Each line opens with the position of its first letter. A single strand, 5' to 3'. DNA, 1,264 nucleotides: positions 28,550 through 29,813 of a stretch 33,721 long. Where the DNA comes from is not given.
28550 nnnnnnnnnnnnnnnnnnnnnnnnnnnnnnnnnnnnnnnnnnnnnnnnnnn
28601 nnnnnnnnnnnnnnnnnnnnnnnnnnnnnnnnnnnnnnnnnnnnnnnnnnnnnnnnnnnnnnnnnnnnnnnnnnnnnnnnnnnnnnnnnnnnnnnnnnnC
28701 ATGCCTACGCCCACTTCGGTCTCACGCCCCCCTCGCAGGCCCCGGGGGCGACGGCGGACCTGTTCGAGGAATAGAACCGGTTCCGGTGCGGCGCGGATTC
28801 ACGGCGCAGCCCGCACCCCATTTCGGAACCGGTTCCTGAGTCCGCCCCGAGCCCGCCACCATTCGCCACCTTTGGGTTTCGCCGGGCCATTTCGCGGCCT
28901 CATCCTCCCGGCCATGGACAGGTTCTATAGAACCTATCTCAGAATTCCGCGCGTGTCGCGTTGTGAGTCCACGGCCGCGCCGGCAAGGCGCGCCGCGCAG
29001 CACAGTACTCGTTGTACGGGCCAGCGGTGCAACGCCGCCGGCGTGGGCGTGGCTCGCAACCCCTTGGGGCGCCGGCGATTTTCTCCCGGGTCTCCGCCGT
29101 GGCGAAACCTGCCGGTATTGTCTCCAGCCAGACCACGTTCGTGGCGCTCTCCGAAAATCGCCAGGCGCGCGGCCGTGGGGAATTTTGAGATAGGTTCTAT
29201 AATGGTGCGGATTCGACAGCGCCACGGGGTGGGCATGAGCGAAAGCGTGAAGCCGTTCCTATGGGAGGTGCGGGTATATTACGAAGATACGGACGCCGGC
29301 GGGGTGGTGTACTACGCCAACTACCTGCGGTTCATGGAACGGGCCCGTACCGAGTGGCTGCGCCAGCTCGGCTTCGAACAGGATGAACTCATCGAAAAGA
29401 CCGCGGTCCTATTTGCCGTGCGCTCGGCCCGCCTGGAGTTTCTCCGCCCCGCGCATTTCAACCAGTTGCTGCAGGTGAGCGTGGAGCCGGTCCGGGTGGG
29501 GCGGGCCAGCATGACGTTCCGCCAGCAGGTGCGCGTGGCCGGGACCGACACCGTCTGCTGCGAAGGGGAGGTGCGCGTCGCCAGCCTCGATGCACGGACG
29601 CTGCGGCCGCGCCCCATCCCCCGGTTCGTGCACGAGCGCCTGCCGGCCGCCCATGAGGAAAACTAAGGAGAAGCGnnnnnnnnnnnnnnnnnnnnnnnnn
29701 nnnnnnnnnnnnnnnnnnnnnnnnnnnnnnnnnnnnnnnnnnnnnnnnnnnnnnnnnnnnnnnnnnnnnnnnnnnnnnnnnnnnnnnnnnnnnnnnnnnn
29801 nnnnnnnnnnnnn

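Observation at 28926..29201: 276-bp element with 23-bp terminal inverted repeats between ruvB and ybgC (MITE or long-stem structured RNA)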

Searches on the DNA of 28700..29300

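Call 56: search_rna_families(source=window, start=28700, end=29300, threshold=evalue, max_evalue=1)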
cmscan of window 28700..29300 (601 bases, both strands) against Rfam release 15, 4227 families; matches with E-value up to 1: 1.
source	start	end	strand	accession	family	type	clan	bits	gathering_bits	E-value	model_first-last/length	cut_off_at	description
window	28716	28760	+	RF03158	L31-Actinobacteria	Cis-reg; leader;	CL00118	19.1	35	0.58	1-48/48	no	L31-Actinobacteria ribosomal protein leader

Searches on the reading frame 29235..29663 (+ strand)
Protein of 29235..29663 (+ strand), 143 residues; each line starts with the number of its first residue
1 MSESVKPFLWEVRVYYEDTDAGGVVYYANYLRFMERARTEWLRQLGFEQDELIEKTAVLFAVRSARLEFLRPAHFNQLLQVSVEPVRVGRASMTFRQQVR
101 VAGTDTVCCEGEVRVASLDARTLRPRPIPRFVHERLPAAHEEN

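Call 48: search_protein_families(library=pfam, proteins=[window:29235-29663:+])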
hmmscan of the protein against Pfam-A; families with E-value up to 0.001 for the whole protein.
window:29235-29663:+ (143 aa): 3 families
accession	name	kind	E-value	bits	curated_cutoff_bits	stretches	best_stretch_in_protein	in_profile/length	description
PF13279.12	4HBT_2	-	4.3e-18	66.4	25.5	1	17-136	4-122/122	Thioesterase-like superfamily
PF03061.28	4HBT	-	9.3e-17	61.6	20.6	1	22-108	1-79/79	Thioesterase superfamily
PF13622.12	4HBT_3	-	0.00036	21.2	24.3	1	61-109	32-76/83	Acyl-CoA thioesterase N-terminal domain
